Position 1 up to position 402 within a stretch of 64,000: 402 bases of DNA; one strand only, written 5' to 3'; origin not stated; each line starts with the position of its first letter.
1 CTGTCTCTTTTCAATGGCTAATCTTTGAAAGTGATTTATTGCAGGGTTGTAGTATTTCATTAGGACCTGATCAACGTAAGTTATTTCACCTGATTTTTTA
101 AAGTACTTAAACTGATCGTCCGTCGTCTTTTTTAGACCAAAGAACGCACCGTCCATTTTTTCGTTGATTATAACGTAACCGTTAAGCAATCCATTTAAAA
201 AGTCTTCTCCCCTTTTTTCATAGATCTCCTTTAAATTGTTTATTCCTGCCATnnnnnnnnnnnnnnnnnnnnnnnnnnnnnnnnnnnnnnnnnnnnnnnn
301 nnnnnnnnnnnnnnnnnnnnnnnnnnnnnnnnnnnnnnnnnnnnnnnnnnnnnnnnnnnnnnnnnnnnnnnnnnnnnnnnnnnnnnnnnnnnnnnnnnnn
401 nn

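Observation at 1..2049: RNA-repair-like operon: HAD phosphatase, P-loop kinase, unknown protein, ligase-like protein; Pnk split with reversed domain order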

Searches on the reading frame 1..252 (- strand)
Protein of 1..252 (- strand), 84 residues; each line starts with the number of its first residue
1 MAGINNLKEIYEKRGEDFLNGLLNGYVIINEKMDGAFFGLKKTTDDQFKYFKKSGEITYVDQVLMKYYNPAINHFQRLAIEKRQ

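Call 4: search_protein_families(library=pfam, proteins=[window:1-252:-], max_evalue=1)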
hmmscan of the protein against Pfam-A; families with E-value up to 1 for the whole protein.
window:1-252:- (84 aa): 1 family
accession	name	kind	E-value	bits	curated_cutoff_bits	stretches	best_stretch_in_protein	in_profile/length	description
PF09414.15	RNA_ligase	-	0.0036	17.9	27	1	26-75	2-42/171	RNA ligase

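Call 6: search_protein_families(library=phrogs, proteins=[window:1-252:-], max_evalue=0.01)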
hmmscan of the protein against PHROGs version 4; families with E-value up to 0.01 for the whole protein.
window:1-252:- (84 aa): 0 families
